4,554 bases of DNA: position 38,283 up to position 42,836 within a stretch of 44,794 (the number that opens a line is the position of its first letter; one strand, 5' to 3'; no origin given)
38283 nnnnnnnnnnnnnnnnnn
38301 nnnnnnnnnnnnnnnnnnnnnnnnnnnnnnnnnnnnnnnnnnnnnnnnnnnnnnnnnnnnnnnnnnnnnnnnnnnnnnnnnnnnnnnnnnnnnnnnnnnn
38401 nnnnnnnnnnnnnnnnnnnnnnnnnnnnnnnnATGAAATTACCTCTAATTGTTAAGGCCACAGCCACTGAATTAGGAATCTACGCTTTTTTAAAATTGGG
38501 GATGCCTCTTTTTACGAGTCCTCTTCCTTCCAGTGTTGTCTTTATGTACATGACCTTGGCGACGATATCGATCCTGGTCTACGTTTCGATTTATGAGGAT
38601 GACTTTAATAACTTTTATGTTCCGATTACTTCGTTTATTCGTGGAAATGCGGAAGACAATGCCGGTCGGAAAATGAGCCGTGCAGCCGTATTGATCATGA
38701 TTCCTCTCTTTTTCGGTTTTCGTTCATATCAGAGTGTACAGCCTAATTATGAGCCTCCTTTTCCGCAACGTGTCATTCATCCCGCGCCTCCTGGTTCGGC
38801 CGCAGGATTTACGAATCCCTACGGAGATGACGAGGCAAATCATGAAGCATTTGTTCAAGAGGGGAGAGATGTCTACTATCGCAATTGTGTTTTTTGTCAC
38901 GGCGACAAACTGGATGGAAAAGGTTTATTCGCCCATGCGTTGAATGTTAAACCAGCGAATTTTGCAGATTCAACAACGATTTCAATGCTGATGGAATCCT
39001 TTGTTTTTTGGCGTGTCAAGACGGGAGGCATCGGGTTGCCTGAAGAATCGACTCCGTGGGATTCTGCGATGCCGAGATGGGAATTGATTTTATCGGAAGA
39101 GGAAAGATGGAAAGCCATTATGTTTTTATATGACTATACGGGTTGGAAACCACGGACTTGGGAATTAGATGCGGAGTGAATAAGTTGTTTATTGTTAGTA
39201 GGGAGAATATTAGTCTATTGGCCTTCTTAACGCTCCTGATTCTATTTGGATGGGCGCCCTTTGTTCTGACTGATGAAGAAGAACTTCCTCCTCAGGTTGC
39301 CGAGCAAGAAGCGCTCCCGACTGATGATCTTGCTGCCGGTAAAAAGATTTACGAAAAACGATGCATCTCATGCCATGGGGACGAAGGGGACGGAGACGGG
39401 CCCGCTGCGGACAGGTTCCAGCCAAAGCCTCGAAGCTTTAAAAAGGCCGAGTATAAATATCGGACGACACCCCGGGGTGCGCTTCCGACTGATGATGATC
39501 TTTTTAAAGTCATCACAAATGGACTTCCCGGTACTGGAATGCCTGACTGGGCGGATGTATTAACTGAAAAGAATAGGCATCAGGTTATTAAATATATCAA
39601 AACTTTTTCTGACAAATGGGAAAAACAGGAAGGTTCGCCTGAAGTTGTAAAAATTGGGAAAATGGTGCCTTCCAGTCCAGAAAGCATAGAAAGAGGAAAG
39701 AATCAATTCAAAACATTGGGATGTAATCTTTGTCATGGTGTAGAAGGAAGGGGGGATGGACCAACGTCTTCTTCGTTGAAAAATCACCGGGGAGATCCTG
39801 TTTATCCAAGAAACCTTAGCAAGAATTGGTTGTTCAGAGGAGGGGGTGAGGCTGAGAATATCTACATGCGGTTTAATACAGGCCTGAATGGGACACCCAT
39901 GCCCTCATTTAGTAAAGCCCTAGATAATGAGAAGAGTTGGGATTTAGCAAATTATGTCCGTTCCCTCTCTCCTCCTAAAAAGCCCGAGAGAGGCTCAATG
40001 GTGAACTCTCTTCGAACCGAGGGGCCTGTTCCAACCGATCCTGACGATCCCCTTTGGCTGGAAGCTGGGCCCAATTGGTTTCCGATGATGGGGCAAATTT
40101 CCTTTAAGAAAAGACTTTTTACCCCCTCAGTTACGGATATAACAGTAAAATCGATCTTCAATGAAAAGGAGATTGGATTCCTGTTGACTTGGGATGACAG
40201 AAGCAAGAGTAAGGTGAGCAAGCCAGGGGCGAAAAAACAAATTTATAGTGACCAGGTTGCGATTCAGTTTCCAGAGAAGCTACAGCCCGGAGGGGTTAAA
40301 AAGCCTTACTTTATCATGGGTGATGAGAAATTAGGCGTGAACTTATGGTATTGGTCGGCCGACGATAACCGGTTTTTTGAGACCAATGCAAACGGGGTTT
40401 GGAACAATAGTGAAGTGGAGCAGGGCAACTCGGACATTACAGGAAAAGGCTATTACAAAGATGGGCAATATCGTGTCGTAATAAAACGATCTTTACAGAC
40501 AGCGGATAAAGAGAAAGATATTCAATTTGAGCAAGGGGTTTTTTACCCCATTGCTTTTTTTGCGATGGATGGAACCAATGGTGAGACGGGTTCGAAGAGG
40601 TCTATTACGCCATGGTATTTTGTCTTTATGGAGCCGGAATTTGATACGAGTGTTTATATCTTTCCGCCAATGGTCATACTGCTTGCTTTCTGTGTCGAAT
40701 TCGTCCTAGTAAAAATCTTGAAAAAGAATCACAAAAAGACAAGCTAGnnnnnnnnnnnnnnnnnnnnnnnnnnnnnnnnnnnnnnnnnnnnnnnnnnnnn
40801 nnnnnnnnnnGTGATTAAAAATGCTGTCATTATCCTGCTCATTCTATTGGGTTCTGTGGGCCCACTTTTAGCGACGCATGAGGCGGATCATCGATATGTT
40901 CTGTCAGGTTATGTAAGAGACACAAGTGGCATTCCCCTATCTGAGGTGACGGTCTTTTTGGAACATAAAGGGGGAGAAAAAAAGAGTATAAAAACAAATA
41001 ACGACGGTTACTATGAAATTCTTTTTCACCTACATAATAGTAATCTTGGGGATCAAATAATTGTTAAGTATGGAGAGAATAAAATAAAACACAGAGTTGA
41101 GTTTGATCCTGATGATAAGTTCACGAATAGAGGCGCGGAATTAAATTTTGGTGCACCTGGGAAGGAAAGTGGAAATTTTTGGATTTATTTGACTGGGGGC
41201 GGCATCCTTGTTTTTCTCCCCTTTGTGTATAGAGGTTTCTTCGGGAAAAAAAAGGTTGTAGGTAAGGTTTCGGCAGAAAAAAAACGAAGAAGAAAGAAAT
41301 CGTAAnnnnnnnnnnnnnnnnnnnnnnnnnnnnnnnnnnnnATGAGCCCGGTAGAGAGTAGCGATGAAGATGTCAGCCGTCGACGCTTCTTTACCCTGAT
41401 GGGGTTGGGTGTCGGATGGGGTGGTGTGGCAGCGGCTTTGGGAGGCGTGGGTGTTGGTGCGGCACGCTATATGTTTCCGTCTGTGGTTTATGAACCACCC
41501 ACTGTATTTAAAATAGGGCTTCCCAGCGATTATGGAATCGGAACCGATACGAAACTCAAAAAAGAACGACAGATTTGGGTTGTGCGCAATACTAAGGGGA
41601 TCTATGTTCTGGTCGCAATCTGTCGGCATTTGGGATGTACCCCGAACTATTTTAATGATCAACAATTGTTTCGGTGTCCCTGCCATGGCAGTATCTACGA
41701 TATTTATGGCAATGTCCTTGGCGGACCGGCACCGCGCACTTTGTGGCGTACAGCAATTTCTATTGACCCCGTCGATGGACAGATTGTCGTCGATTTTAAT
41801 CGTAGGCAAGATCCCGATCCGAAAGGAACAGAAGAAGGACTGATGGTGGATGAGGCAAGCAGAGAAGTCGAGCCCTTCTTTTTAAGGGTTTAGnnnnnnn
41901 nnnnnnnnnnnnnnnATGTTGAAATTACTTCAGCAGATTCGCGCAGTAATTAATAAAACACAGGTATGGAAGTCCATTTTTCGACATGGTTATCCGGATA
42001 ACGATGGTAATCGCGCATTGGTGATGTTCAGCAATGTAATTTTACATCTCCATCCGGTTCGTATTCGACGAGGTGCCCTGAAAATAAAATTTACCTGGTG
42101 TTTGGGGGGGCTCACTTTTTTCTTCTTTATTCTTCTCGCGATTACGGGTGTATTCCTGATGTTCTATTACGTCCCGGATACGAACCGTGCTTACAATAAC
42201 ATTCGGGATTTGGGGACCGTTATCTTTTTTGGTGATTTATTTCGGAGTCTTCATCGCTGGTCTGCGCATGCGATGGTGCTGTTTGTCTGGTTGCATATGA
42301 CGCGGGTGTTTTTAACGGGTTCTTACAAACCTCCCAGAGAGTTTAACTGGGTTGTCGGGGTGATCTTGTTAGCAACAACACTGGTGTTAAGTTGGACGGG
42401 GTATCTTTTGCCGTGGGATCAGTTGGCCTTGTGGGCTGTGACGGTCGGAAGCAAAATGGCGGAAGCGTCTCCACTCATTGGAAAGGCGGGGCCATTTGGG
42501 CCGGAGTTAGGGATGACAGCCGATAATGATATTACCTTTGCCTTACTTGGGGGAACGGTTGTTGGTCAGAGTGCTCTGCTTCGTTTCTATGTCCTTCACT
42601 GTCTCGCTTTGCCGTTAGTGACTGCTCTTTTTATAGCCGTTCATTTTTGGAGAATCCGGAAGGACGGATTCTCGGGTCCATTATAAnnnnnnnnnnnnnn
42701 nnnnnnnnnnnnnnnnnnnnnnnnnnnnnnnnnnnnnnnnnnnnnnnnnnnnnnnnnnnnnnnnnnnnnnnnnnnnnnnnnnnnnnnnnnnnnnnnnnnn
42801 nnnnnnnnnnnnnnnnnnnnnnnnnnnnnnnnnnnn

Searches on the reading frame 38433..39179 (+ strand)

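Call 31: search_protein_families(library=pfam, proteins=[window:38433-39179:+], max_evalue=0.00001)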
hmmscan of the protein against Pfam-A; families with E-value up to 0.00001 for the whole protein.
window:38433-39179:+ (248 aa): 1 family
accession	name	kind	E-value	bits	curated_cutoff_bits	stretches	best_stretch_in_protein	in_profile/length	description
PF13442.11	Cytochrome_CBB3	-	3.6e-07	30.8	27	1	141-232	3-68/68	Cytochrome C oxidase, cbb3-type, subunit III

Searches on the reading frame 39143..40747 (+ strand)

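Call 31: search_protein_families(library=pfam, proteins=[window:39143-40747:+], max_evalue=0.00001)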
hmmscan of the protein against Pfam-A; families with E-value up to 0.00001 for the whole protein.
window:39143-40747:+ (534 aa): 3 families
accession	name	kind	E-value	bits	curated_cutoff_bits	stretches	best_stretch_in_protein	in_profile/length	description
PF00034.26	Cytochrom_C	-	8.4e-22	78.7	21.3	2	64-154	2-88/90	Cytochrome c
PF13442.11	Cytochrome_CBB3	-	4.4e-20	72.2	27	1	62-152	2-68/68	Cytochrome C oxidase, cbb3-type, subunit III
PF09459.16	EB_dh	-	5.1e-18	66.4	33.3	1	303-486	2-235/236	Ethylbenzene dehydrogenase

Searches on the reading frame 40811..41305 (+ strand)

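Call 31: search_protein_families(library=pfam, proteins=[window:40811-41305:+], max_evalue=0.00001)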
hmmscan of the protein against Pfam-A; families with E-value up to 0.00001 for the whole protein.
window:40811-41305:+ (164 aa): 1 family
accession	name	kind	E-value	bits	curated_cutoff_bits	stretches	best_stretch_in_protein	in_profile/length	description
PF13620.12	CarboxypepD_reg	-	2.1e-07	31.6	32.3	1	31-70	2-42/82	Carboxypeptidase regulatory-like domain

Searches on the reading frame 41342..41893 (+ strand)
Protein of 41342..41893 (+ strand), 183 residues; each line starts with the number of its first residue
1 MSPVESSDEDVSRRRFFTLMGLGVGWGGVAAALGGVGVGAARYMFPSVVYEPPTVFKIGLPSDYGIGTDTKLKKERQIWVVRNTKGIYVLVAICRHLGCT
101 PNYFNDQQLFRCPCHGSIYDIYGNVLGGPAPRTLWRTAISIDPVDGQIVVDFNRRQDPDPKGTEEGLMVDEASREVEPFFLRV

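Call 31: search_protein_families(library=pfam, proteins=[window:41342-41893:+], max_evalue=0.00001)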
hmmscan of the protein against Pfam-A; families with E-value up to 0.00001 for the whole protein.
window:41342-41893:+ (183 aa): 1 family
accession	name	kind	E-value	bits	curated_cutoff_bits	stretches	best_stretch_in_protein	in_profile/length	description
PF00355.32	Rieske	-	9.8e-10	38.7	20.3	1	75-133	23-83/88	Rieske [2Fe-2S] domain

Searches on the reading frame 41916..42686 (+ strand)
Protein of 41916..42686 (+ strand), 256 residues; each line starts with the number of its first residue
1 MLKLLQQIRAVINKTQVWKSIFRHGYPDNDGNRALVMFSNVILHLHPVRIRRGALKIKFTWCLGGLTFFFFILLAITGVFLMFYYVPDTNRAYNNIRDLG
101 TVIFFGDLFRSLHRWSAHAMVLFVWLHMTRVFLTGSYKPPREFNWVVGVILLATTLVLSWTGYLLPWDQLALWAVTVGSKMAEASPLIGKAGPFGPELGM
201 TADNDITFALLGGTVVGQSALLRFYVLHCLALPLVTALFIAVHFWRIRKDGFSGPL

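Call 31: search_protein_families(library=pfam, proteins=[window:41916-42686:+], max_evalue=0.00001)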
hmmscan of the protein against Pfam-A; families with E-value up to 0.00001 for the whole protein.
window:41916-42686:+ (256 aa): 3 families
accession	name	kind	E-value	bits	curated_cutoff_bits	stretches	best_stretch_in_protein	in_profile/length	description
PF00033.24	Cytochrome_B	-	7.9e-41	140.4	27.2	1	56-250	9-188/189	Cytochrome b/b6/petB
PF13631.11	Cytochrom_B_N_2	-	1.3e-29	103.7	27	1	119-251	2-120/169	Cytochrome b(N-terminal)/b6/petB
PF14358.11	DUF4405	-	1.1e-07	32.7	26.7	1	66-128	5-62/66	Domain of unknown function (DUF4405)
